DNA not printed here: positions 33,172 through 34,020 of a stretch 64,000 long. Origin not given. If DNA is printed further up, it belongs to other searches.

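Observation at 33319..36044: Translationally coupled C5-methyltransferase plus GHKL-ATPase/HEPN-like fusion: candidate uncharacterised defence cassette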

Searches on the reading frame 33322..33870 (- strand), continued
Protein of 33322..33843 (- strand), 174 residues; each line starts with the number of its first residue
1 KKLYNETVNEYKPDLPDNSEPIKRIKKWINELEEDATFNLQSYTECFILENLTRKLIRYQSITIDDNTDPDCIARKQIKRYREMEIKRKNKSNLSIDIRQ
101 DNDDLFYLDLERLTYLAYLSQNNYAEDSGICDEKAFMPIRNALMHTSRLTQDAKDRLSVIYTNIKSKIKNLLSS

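Call 80: search_protein_families(library=pfam, proteins=[P0128, P0131, P0133, P0144, P0159, P0165, P0176, P0192, P0201, P0242], max_evalue=1)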
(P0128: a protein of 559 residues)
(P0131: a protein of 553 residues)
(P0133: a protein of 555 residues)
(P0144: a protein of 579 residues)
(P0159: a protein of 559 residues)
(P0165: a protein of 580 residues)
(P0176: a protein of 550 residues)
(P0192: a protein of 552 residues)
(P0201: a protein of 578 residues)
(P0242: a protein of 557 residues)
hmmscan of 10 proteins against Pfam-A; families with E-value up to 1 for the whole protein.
P0128 (559 aa): 2 families
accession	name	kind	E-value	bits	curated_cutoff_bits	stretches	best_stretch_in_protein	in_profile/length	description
PF13589.12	HATPase_c_3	-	1.6e-20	74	25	1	33-128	5-98/137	Histidine kinase-, DNA gyrase B-, and HSP90-like ATPase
PF02518.31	HATPase_c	-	1.2e-05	26.1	26.4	1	33-90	8-72/111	Histidine kinase-, DNA gyrase B-, and HSP90-like ATPase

P0131 (553 aa): 3 families
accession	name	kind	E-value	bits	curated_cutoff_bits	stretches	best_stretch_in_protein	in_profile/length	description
PF13589.12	HATPase_c_3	-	5.2e-24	85.3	25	1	26-156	3-129/137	Histidine kinase-, DNA gyrase B-, and HSP90-like ATPase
PF02518.31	HATPase_c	-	2.8e-08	34.6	26.4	1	26-113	6-93/111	Histidine kinase-, DNA gyrase B-, and HSP90-like ATPase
PF11123.14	DNA_Packaging_2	-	0.71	10.4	27.5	0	436-468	33-65/79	DNA packaging protein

P0133 (555 aa): 4 families
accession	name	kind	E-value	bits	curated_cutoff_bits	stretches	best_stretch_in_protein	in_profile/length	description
PF13589.12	HATPase_c_3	-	4.5e-10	40.1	25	1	23-130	3-110/137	Histidine kinase-, DNA gyrase B-, and HSP90-like ATPase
PF02518.31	HATPase_c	-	0.0068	17.3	26.4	1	24-71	7-58/111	Histidine kinase-, DNA gyrase B-, and HSP90-like ATPase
PF12360.13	Pax7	-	0.13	12.9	27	1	424-437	13-26/44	Paired box protein 7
PF03096.20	Ndr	-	0.3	10.2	23.3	1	370-445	139-215/283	Ndr family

P0144 (579 aa): 2 families
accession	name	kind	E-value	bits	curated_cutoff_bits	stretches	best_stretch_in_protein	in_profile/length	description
PF13589.12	HATPase_c_3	-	2.2e-19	70.3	25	1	24-121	3-96/137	Histidine kinase-, DNA gyrase B-, and HSP90-like ATPase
PF02518.31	HATPase_c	-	0.0001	23.1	26.4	1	25-84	7-64/111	Histidine kinase-, DNA gyrase B-, and HSP90-like ATPase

P0159 (559 aa): 2 families
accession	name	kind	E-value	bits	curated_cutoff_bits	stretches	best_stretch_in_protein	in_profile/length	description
PF13589.12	HATPase_c_3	-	1e-18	68.1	25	1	24-165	3-137/137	Histidine kinase-, DNA gyrase B-, and HSP90-like ATPase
PF02518.31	HATPase_c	-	1e-05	26.4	26.4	1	25-79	7-63/111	Histidine kinase-, DNA gyrase B-, and HSP90-like ATPase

P0165 (580 aa): 2 families
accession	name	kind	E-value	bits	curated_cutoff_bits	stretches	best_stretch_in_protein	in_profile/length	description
PF13589.12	HATPase_c_3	-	1.2e-20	74.4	25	1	24-120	3-97/137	Histidine kinase-, DNA gyrase B-, and HSP90-like ATPase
PF02518.31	HATPase_c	-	5.2e-07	30.5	26.4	1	24-79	6-63/111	Histidine kinase-, DNA gyrase B-, and HSP90-like ATPase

P0176 (550 aa): 3 families
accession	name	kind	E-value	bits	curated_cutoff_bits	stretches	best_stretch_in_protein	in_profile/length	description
PF13589.12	HATPase_c_3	-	7.1e-20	71.9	25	1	28-126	5-97/137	Histidine kinase-, DNA gyrase B-, and HSP90-like ATPase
PF02518.31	HATPase_c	-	6.7e-06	27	26.4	1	27-81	7-63/111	Histidine kinase-, DNA gyrase B-, and HSP90-like ATPase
PF14932.11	HAUS-augmin3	-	0.016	15.2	29.4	1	330-442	73-184/260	HAUS augmin-like complex subunit 3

P0192 (552 aa): 3 families
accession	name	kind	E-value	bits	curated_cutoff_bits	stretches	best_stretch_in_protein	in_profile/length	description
PF13589.12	HATPase_c_3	-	1.7e-20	73.9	25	1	30-142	3-110/137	Histidine kinase-, DNA gyrase B-, and HSP90-like ATPase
PF02518.31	HATPase_c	-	3.6e-06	27.8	26.4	1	31-89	7-71/111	Histidine kinase-, DNA gyrase B-, and HSP90-like ATPase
PF18731.6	HEPN_Swt1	-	0.00068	20.4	27.5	1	468-539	43-107/115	Swt1-like HEPN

P0201 (578 aa): 4 families
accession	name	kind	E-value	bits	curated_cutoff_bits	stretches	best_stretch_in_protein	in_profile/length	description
PF13589.12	HATPase_c_3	-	1.3e-17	64.5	25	1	29-127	5-96/137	Histidine kinase-, DNA gyrase B-, and HSP90-like ATPase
PF02518.31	HATPase_c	-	0.0001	23.1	26.4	1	27-89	6-68/111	Histidine kinase-, DNA gyrase B-, and HSP90-like ATPase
PF22462.2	Ctf19_RWD2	-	0.15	12.8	26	1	509-562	13-66/77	Ctf19, second RWD domain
PF18731.6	HEPN_Swt1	-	0.29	11.9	27.5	0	531-557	80-107/115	Swt1-like HEPN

P0242 (557 aa): 3 families
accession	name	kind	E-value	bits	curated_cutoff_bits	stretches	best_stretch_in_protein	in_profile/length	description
PF13589.12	HATPase_c_3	-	7e-20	71.9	25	1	24-120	3-97/137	Histidine kinase-, DNA gyrase B-, and HSP90-like ATPase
PF02518.31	HATPase_c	-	3.8e-06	27.7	26.4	1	25-83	7-64/111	Histidine kinase-, DNA gyrase B-, and HSP90-like ATPase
PF09765.14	FANCL_d1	-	0.0046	17.4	23.8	1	243-333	5-79/89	FANCL UBC-like domain 1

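Call 84: find_encoding_contigs(protein=P0261, flank=4000, max_places=3)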
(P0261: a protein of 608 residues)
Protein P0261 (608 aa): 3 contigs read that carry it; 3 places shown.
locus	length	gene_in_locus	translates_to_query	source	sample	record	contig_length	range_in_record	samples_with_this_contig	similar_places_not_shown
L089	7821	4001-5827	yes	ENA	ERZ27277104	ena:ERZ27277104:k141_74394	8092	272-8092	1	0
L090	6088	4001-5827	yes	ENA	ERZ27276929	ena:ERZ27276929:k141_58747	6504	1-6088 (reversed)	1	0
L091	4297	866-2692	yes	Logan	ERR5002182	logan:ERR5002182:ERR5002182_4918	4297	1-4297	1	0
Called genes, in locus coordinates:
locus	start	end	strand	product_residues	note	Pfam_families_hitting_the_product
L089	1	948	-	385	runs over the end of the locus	PF13395:HNH_4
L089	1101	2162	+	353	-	PF00145:DNA_methylase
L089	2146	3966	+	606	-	PF13589:HATPase_c_3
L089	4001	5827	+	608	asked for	PF02518:HATPase_c (weak), PF13589:HATPase_c_3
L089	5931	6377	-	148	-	-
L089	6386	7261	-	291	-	PF20505:DUF6731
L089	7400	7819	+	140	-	?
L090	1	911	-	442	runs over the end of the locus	?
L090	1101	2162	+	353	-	PF00145:DNA_methylase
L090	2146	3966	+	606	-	PF13589:HATPase_c_3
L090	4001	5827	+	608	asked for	PF02518:HATPase_c (weak), PF13589:HATPase_c_3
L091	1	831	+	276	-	?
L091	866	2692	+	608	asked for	PF02518:HATPase_c (weak), PF13589:HATPase_c_3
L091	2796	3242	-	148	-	-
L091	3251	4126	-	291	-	PF20505:DUF6731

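Call 85: find_encoding_contigs(protein=P0245, flank=4000, max_places=3)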
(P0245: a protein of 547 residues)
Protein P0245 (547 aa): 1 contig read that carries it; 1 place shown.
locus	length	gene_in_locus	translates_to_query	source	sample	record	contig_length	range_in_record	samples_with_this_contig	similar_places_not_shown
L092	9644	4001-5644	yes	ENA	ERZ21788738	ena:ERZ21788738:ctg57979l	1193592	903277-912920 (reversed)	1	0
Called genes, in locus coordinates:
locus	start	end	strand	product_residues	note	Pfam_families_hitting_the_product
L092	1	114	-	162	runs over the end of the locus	PF04205:FMN_bind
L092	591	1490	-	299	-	PF03116:NQR2_RnfD_RnfE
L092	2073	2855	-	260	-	-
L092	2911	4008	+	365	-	PF00145:DNA_methylase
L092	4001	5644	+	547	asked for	PF02518:HATPase_c (weak), PF13589:HATPase_c_3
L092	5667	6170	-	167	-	PF01257:2Fe-2S_thioredx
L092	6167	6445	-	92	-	-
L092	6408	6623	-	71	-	-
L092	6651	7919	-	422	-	PF00346:Complex1_49kDa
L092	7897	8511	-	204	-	PF00329:Complex1_30kDa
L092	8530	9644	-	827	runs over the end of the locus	PF11028:TMEM260_N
